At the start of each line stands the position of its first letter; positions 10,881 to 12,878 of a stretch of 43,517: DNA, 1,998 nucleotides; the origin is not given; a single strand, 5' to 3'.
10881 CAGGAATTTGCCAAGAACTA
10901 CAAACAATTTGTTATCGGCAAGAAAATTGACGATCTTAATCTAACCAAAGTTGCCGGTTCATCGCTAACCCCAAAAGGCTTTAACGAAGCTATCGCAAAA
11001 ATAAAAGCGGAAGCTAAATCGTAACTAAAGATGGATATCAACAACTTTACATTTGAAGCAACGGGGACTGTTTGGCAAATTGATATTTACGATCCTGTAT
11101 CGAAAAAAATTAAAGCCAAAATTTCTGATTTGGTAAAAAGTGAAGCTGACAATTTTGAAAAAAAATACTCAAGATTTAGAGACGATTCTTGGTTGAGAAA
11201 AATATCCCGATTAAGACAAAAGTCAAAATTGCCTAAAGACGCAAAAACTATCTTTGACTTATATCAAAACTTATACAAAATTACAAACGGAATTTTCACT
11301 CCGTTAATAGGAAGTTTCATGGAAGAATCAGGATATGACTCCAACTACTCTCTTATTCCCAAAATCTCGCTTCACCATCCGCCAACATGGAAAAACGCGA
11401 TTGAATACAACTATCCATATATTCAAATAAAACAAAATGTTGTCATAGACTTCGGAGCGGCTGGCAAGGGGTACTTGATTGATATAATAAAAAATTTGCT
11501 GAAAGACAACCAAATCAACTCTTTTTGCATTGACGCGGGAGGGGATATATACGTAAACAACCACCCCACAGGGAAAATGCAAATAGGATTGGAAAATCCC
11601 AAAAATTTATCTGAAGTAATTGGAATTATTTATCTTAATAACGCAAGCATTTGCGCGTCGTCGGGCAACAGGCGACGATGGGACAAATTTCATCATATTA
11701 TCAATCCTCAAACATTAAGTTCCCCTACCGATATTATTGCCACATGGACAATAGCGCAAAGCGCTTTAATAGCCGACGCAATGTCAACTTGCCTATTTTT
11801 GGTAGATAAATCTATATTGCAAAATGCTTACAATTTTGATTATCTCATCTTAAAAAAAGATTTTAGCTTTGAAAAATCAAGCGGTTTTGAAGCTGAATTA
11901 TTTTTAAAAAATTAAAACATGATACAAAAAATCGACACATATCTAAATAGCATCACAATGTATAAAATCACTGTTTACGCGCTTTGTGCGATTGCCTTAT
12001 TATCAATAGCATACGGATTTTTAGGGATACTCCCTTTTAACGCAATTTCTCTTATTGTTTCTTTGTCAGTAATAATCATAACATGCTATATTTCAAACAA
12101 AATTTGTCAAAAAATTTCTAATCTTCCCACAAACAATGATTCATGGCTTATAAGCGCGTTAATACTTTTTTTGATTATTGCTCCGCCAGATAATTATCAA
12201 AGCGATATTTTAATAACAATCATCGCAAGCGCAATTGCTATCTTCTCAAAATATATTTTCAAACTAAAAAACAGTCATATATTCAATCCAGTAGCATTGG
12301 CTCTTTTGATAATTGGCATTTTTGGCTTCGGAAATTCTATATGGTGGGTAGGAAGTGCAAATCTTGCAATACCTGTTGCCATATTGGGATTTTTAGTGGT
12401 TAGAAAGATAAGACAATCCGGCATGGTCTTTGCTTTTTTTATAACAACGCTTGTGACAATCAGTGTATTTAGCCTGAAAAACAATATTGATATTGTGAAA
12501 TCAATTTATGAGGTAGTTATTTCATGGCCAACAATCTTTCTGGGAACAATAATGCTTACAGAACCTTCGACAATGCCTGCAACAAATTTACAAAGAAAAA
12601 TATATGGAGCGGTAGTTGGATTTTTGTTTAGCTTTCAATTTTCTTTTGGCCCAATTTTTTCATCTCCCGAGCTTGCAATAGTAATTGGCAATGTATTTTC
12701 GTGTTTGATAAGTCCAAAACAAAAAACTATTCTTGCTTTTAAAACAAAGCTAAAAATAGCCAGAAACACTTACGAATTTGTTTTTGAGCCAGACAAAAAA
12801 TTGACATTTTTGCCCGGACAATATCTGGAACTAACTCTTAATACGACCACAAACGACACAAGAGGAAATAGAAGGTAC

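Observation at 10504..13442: Three-gene flavin module: NqrC-like FMN-binding protein, ApbE, and an RnfD/NqrB-FNR fusion as a candidate minimal transmembrane electron conduit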

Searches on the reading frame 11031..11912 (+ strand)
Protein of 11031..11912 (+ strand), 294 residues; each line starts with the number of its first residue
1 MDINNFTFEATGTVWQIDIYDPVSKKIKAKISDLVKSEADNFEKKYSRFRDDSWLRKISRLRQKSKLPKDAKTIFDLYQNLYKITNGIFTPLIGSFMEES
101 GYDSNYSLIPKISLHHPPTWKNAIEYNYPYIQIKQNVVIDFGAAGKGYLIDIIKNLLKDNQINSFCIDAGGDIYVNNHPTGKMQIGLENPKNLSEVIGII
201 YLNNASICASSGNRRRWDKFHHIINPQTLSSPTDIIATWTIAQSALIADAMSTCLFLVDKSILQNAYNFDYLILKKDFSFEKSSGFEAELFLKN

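Call 3: search_protein_families(library=pfam, proteins=[window:11031-11912:+], max_evalue=1)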
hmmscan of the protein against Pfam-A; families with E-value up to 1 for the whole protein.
window:11031-11912:+ (294 aa): 3 families
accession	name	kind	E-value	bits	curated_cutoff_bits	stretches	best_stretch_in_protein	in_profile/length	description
PF02424.20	ApbE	-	8.1e-41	140.7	25.6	1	12-260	2-248/266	ApbE family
PF13679.12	Methyltransf_32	-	0.022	15.2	27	1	134-171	25-63/143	Methyltransferase domain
PF14306.12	PUA_2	-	0.13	12.3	27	1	78-104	38-63/159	PUA-like domain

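Call 4: search_protein_families(library=ncbifam, proteins=[window:11031-11912:+], max_evalue=1)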
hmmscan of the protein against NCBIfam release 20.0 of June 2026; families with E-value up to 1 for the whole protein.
window:11031-11912:+ (294 aa): 3 families
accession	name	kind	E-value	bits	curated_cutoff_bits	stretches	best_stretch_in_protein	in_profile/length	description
NF007774.0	PRK10461.1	equivalog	1.7e-11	43.6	498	2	135-282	177-336/351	FAD:protein FMN transferase ApbE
NF052400.1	M48_BAM_BepA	equivalog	0.0034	16.2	570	1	151-244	328-418/483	beta-barrel assembly-enhancing protease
NF003323.0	PRK04334.1-3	equivalog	0.043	13.2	271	1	161-213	119-172/250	hypothetical protein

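Call 71: search_solved_structures(query=window:11031-11912:+, max_evalue=0.001, show_alignments=2)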
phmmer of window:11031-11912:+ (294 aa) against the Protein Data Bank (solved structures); distinct sequences matched with E-value up to 0.001: 13.
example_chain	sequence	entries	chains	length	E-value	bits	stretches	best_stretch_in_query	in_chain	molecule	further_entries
1vrm_A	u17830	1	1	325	5.9e-16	61.9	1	33-258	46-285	hypothetical protein TM1553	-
7esa_A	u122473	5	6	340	8.1e-13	51.6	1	130-286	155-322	FAD:protein FMN transferase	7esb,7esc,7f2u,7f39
4xgw_A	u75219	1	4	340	1.3e-08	37.8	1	10-280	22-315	FAD:protein FMN transferase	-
2o18_A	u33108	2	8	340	4.8e-08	35.9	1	10-280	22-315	Thiamine biosynthesis lipoprotein apbE | FAD:protein FMN transferase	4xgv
4xdt_A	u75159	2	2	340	1.7e-07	34.2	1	123-259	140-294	FAD:protein FMN transferase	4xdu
4xgx_A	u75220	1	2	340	2.9e-07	33.4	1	11-280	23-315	FAD:protein FMN transferase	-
3pnd_A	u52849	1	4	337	3.2e-07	33.2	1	10-264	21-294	Thiamine biosynthesis lipoprotein ApbE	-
4ifu_A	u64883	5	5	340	6e-07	32.3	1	131-259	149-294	FAD:protein FMN transferase | Thiamine biosynthesis lipoprotein ApbE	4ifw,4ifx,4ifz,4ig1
7mgt_A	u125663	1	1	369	7.8e-07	32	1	131-259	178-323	FAD:protein FMN transferase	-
4xdr_A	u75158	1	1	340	7.4e-06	28.8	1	131-259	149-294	FAD:protein FMN transferase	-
5mgy_H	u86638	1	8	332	1.8e-05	27.5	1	138-258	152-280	FAD:protein FMN transferase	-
6nxi_A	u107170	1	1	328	3e-05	26.8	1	136-281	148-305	FAD:protein FMN transferase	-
6nxj_A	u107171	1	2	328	0.00064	22.4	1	136-281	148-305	FAD:protein FMN transferase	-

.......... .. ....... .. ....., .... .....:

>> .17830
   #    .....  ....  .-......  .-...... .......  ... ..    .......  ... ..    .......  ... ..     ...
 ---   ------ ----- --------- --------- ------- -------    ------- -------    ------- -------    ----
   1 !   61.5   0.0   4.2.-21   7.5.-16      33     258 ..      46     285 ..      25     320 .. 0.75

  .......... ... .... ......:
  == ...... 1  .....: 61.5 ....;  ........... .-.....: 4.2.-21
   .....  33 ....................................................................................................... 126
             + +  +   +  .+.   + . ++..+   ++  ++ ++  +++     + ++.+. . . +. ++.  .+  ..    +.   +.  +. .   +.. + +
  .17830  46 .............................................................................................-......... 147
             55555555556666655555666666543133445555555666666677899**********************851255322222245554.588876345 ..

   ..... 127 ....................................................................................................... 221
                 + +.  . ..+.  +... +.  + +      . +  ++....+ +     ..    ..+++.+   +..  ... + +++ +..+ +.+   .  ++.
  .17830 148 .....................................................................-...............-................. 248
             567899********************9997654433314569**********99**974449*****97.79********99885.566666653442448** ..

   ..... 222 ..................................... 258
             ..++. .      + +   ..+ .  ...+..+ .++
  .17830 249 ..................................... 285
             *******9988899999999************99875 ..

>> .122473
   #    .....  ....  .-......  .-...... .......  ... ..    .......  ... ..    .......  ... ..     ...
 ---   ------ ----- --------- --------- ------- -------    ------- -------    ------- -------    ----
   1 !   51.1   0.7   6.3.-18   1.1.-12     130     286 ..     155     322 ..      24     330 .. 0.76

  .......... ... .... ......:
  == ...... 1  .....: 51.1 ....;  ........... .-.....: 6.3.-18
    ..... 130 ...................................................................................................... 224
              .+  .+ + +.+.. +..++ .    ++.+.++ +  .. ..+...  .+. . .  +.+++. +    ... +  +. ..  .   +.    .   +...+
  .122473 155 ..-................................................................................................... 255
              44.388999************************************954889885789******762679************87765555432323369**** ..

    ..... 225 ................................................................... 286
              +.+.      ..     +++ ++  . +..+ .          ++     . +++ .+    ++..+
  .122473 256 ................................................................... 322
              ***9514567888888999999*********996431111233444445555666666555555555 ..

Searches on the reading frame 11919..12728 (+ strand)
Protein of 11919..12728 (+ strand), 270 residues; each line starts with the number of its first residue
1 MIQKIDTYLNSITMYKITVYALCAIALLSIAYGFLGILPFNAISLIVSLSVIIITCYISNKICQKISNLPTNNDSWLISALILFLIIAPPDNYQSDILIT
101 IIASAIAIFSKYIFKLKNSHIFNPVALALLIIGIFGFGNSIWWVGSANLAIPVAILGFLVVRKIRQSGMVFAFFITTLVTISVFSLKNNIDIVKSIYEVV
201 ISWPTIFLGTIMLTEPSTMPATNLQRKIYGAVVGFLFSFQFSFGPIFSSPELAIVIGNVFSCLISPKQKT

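Call 23: search_solved_structures(query=window:11919-12728:+, max_evalue=10, show_alignments=3)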
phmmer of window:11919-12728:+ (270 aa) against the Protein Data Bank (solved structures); distinct sequences matched with E-value up to 10: 0.

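Call 50: search_solved_structures(query=A3, max_evalue=10, show_alignments=2)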
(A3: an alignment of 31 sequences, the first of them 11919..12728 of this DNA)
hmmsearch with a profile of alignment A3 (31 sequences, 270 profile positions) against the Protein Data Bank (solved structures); distinct sequences matched with E-value up to 10: 5.
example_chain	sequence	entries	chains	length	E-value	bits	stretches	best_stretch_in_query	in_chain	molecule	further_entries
8ahx_D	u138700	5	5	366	1.6e-06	30.9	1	152-262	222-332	Ion-translocating oxidoreductase complex subunit D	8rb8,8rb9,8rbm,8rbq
9ud3_B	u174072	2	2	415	0.0036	19.9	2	146-262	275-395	Na(+)-translocating NADH-quinone reductase subunit B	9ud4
7xk3_B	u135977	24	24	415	0.0045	19.6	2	146-262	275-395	Na(+)-translocating NADH-quinone reductase subunit B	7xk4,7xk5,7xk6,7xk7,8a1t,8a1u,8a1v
5egi_A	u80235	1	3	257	0.21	14.1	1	185-235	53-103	Uncharacterized protein Y57A10A.10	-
5eik_A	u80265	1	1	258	0.23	14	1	187-240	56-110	Uncharacterized protein Y57A10A.28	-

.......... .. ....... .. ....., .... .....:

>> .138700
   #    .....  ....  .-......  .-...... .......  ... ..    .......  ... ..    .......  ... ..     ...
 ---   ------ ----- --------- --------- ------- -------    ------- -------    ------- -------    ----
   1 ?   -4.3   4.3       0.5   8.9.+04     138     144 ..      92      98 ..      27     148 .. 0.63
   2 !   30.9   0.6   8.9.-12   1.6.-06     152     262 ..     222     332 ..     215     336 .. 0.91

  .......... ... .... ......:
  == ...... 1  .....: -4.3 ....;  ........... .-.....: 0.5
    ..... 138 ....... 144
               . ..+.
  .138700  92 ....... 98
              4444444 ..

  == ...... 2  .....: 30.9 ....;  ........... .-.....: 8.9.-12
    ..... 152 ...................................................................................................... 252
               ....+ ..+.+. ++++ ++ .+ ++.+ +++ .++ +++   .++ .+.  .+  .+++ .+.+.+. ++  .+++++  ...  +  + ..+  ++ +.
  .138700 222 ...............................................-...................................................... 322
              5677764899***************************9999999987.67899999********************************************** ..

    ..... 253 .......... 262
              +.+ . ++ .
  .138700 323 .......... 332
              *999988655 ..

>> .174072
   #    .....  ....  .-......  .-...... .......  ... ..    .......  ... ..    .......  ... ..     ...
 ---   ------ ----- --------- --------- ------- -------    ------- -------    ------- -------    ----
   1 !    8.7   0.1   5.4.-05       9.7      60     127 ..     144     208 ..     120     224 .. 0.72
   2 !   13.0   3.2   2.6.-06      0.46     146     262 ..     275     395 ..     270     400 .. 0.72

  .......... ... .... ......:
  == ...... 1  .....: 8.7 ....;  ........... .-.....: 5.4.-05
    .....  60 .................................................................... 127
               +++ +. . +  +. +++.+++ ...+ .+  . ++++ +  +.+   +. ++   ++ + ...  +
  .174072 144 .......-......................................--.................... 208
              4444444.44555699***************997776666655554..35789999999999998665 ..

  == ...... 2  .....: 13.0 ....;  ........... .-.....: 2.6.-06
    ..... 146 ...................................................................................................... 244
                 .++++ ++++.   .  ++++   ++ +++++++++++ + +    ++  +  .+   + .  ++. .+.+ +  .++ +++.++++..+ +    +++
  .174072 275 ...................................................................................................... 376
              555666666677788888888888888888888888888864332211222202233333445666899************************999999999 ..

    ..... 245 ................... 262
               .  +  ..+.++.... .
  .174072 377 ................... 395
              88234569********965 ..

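Call 72: search_protein_representatives(protein=window:11919-12728:+)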
Query: 270 residues. Proteins with E-value up to 0.001 (for the whole library): 1193; up to 1e-10: 687; up to 1e-30: 276. The best 150 are listed.
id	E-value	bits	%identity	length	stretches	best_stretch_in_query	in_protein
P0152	2.1e-66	240.8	48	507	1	4-269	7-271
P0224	8.4e-64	232.2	45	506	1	4-269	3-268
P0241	2.0e-63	231.0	44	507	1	3-269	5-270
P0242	4.9e-62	226.4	46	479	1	3-269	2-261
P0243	5.0e-61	223.2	43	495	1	4-269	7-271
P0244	2.6e-60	220.8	44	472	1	20-269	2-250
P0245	3.7e-60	220.3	42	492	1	3-269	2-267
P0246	1.4e-59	218.4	42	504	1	4-268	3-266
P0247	3.1e-59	217.3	42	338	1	2-269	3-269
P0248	1.3e-57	212.0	46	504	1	4-269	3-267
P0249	2.9e-57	210.8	44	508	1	4-269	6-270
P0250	3.6e-57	210.5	44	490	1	1-267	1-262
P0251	1.2e-56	208.8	37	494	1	1-269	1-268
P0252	1.6e-56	208.4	40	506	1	2-269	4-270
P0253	1.8e-56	208.2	41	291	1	4-269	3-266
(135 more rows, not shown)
